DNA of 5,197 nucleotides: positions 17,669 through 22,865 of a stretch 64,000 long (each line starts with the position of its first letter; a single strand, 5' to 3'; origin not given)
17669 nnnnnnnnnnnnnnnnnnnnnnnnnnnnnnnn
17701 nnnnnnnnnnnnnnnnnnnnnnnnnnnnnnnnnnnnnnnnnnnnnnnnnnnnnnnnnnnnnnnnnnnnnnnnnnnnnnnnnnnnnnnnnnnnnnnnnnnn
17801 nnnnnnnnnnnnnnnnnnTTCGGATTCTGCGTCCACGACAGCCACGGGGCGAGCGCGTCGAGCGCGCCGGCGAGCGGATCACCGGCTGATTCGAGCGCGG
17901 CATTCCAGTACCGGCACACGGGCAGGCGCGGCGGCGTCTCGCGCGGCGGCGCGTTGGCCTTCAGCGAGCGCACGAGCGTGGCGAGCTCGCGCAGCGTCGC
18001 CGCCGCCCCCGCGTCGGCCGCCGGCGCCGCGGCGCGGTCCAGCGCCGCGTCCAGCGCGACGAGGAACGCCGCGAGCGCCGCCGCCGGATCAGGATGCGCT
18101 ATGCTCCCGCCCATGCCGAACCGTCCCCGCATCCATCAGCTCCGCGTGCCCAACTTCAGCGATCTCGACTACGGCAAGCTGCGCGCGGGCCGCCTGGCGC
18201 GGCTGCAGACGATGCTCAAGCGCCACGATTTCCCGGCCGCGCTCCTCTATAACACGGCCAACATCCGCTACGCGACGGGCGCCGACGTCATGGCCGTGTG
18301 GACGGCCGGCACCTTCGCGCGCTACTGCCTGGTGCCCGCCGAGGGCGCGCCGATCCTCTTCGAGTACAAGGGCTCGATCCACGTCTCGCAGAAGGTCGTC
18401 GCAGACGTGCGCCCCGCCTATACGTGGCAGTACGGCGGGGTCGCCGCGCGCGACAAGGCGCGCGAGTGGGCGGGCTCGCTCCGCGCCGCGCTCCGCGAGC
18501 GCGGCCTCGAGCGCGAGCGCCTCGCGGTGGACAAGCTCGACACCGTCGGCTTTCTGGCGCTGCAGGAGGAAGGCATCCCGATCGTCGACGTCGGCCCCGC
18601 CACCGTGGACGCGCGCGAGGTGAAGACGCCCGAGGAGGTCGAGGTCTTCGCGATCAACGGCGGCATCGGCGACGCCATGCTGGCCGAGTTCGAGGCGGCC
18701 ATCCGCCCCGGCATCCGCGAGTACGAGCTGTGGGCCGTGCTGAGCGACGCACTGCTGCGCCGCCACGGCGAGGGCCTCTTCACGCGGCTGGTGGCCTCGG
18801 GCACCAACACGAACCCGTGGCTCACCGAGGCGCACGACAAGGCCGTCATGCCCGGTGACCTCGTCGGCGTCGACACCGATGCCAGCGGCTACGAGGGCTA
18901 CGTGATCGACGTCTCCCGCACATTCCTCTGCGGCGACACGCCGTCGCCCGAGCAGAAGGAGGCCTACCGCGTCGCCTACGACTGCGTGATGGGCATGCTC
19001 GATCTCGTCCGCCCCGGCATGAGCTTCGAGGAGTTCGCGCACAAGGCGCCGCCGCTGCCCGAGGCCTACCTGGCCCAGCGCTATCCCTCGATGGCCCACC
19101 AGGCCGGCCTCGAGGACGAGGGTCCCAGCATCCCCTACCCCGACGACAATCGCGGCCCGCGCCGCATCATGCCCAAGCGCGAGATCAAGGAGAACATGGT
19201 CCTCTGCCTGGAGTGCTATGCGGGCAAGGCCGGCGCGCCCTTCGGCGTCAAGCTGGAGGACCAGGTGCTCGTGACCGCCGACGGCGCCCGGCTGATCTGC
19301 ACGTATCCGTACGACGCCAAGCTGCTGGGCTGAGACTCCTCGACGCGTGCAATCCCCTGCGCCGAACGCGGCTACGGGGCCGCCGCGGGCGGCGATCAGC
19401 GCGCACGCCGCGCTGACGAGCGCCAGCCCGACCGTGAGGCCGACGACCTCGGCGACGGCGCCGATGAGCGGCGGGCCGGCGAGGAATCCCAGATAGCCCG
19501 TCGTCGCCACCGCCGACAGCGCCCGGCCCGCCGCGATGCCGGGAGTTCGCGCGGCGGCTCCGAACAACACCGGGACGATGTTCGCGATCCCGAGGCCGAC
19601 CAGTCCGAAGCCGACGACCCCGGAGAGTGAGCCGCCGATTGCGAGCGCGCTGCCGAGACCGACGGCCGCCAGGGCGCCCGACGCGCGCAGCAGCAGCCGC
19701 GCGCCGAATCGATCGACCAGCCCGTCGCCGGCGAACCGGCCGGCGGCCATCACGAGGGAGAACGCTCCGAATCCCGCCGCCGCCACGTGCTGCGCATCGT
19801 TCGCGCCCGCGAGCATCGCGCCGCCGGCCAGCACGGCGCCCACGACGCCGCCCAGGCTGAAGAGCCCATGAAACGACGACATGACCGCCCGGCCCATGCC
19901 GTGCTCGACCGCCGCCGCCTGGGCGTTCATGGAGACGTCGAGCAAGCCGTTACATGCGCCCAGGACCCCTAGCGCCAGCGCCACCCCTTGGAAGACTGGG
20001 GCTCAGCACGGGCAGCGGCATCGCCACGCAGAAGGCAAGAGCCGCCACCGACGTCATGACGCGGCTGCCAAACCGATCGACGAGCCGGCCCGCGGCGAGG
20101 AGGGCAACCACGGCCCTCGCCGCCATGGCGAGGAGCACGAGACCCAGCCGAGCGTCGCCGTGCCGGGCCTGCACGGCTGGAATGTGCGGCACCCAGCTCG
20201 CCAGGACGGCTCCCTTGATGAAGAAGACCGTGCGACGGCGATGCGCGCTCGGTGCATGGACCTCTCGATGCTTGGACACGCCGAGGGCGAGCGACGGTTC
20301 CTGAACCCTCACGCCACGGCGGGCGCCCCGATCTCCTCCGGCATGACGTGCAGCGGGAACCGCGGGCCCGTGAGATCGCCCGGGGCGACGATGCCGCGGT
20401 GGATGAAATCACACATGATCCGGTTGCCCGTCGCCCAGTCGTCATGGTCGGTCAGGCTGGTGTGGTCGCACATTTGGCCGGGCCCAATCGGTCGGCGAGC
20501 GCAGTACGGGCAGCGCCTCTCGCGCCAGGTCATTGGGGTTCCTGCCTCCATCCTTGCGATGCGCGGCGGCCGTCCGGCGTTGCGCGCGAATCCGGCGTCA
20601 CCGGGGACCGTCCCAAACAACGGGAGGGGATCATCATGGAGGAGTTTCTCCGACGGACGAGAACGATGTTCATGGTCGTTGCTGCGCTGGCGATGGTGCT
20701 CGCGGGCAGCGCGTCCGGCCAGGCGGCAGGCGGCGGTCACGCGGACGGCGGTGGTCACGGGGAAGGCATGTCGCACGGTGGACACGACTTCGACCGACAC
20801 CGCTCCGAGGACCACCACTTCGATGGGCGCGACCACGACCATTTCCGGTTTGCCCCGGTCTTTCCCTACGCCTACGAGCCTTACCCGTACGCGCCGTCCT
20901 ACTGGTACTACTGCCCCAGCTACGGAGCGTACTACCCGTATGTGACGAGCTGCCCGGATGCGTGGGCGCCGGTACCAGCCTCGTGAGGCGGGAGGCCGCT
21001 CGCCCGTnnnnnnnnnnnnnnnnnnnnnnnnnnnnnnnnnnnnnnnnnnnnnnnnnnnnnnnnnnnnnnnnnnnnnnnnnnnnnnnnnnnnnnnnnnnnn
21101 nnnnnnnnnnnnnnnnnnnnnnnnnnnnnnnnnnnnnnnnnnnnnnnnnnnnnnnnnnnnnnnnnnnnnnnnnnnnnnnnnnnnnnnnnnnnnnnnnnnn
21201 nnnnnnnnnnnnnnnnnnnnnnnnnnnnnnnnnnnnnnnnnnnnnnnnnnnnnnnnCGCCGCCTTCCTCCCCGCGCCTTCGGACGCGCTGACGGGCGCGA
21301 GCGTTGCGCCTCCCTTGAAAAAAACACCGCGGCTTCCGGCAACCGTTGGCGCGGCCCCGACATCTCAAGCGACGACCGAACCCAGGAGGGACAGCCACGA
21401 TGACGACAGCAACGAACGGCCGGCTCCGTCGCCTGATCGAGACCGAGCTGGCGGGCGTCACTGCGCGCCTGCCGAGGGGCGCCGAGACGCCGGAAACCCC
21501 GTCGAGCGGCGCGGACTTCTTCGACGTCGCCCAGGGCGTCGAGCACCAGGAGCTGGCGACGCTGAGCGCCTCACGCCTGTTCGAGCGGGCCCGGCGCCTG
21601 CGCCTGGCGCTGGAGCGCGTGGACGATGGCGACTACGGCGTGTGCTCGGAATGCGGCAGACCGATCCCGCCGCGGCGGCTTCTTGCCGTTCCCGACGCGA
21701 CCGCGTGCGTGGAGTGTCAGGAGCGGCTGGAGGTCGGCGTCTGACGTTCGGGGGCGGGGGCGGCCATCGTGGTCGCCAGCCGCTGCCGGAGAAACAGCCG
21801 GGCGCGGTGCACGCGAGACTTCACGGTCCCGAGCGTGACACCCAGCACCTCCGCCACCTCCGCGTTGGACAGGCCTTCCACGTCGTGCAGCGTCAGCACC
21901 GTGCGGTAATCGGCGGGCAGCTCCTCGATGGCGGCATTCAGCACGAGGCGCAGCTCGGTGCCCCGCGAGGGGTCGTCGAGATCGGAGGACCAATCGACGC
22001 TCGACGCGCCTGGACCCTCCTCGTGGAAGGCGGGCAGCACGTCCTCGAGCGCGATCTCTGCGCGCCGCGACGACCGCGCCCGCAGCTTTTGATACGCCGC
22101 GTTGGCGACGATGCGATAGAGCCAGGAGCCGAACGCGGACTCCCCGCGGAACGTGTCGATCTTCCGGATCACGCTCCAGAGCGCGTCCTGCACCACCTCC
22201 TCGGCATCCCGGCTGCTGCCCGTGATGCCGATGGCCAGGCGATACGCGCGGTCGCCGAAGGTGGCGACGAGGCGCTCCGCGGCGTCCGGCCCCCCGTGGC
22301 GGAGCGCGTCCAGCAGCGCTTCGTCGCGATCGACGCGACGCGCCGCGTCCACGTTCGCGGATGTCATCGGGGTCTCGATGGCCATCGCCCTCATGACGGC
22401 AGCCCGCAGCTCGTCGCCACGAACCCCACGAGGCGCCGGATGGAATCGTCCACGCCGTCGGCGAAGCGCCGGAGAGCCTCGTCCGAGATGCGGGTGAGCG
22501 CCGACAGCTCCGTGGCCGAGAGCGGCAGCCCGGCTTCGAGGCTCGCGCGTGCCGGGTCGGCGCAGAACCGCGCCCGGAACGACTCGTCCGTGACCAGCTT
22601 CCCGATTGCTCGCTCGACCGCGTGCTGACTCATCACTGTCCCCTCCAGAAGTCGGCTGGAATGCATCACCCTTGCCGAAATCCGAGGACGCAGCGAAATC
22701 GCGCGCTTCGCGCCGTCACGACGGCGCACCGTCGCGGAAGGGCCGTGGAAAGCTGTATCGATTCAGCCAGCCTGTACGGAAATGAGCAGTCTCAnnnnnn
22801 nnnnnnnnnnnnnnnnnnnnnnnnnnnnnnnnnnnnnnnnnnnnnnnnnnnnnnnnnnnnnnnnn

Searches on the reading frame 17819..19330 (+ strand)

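Call 51: search_protein_families(library=pfam, proteins=[window:17819-19330:+], max_evalue=0.001)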
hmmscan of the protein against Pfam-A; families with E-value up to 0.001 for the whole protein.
window:17819-19330:+ (504 aa): 2 families
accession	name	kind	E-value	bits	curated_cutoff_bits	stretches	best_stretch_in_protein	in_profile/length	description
PF00557.29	Peptidase_M24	-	1.1e-32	114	23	1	283-487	9-208/208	Metallopeptidase family M24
PF01321.24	Creatinase_N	-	1e-07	33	22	1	125-267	1-127/128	Creatinase/Prolidase N-terminal domain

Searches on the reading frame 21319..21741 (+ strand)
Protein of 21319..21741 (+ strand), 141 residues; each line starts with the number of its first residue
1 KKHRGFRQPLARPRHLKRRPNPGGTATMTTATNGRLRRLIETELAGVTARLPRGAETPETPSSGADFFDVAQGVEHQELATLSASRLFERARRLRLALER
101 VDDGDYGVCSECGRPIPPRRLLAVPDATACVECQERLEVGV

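Call 51: search_protein_families(library=pfam, proteins=[window:21319-21741:+], max_evalue=0.001)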
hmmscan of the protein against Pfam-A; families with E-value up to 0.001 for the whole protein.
window:21319-21741:+ (141 aa): 1 family
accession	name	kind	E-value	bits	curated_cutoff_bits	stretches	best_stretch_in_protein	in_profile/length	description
PF01258.23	zf-dskA_traR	-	1.8e-13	50.7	24.9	1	104-138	1-35/36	Prokaryotic dksA/traR C4-type zinc finger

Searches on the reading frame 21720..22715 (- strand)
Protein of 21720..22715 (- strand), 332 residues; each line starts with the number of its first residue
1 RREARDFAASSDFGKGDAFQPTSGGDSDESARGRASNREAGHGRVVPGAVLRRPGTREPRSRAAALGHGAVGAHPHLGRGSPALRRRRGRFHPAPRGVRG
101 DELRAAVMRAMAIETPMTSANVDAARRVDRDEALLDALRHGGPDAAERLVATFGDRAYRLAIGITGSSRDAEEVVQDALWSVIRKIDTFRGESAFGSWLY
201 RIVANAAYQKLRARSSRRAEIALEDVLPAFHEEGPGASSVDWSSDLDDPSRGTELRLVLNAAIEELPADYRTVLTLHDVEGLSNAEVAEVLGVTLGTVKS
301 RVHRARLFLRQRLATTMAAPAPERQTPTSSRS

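Call 51: search_protein_families(library=pfam, proteins=[window:21720-22715:-], max_evalue=0.001)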
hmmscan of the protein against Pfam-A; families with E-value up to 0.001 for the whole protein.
window:21720-22715:- (332 aa): 5 families
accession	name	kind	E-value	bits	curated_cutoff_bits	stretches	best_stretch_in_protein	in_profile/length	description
PF08281.18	Sigma70_r4_2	-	5.9e-20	71.1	25.7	1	259-309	4-54/54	Sigma-70, region 4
PF04542.20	Sigma70_r2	-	2.1e-14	53.5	24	1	149-215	1-69/71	Sigma-70 region 2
PF04545.22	Sigma70_r4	-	7e-11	41.9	24.1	1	262-310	1-49/50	Sigma-70, region 4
PF07638.17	Sigma70_ECF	-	9.6e-06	26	21.1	1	251-313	118-183/185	ECF sigma factor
PF07750.17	GcrA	-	0.0008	20.3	26.9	0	279-331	16-70/155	GcrA cell cycle regulator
